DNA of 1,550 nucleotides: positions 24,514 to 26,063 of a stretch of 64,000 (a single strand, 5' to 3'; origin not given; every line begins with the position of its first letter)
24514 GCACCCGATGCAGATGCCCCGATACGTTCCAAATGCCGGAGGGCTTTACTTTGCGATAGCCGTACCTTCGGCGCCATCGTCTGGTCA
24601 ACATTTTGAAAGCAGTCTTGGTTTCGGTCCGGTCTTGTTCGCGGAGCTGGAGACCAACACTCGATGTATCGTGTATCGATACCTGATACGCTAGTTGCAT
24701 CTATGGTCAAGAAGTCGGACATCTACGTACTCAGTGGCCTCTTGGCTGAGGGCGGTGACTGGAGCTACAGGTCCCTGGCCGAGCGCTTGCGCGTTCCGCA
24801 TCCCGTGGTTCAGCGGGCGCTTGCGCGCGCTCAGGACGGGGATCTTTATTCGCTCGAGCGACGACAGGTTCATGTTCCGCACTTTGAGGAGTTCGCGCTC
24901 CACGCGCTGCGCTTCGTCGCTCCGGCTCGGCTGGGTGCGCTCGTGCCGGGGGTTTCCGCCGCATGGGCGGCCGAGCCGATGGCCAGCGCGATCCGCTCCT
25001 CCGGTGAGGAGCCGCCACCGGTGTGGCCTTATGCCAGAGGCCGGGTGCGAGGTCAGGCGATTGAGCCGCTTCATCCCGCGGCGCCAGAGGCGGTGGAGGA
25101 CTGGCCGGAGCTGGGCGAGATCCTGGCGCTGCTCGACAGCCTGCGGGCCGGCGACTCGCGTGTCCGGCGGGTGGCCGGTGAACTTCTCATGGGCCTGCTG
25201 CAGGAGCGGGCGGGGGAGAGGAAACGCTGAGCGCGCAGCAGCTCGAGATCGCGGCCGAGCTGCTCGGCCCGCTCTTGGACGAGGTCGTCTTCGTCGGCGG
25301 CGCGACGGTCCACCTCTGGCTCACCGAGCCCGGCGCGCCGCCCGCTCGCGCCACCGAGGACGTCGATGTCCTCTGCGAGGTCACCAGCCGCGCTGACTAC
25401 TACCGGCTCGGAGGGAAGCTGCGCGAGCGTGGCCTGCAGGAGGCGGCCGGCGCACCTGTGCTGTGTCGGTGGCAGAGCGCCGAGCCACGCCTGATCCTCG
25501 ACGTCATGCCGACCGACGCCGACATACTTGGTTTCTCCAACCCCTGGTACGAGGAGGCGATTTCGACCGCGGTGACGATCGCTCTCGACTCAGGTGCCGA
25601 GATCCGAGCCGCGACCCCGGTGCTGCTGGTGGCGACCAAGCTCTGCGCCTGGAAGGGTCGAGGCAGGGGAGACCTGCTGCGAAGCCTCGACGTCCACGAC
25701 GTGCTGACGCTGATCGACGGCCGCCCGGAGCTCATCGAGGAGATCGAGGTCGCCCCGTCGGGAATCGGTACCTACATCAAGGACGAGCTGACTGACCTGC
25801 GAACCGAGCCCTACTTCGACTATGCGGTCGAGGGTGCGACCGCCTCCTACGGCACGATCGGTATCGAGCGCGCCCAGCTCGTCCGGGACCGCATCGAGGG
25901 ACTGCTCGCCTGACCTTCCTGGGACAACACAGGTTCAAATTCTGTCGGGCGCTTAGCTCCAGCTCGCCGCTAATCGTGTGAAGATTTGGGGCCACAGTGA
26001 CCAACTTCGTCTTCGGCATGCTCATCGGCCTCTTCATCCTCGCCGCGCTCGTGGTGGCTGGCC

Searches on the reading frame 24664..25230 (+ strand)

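Call 6: search_protein_families(library=pfam, proteins=[window:24664-25230:+], max_evalue=0.1)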
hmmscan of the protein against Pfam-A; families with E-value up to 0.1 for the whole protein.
window:24664-25230:+ (188 aa): 3 families
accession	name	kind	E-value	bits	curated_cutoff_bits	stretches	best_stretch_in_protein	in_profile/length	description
PF13384.12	HTH_23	-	0.014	15.6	24.6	1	26-59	13-45/50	Homeodomain-like domain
PF12802.13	MarR_2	-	0.028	15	27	1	20-61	8-49/61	MarR family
PF00392.27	GntR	-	0.072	13.2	27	0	23-60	14-52/64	Bacterial regulatory proteins, gntR family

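Call 8: search_protein_families(library=padloc, proteins=[window:24664-25230:+], max_evalue=1)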
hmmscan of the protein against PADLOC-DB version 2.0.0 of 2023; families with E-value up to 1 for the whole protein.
window:24664-25230:+ (188 aa): 1 family
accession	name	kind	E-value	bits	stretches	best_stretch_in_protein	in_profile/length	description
PDLC04515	PDC-M21A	-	8e-29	98.8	1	31-179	51-202/205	-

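Call 9: search_protein_families(library=ncbifam, proteins=[window:24664-25230:+], max_evalue=1)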
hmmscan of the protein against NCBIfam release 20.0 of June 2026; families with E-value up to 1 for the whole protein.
window:24664-25230:+ (188 aa): 0 families

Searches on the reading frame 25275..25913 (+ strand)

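Call 6: search_protein_families(library=pfam, proteins=[window:25275-25913:+], max_evalue=0.1)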
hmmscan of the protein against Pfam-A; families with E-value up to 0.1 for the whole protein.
window:25275-25913:+ (212 aa): 1 family
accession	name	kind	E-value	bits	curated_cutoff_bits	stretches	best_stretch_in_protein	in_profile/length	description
PF08843.17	AbiEii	-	3.2e-06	27.7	22.5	1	87-152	108-173/238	Nucleotidyl transferase AbiEii toxin, Type IV TA system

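Call 8: search_protein_families(library=padloc, proteins=[window:25275-25913:+], max_evalue=1)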
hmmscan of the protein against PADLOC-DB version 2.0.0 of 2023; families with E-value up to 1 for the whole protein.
window:25275-25913:+ (212 aa): 1 family
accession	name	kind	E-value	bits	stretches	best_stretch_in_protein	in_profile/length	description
PDLC04516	PDC-M21B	-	5.9e-56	187.8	1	2-210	25-228/234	-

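Call 9: search_protein_families(library=ncbifam, proteins=[window:25275-25913:+], max_evalue=1)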
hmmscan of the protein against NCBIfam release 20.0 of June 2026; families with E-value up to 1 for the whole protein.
window:25275-25913:+ (212 aa): 0 families
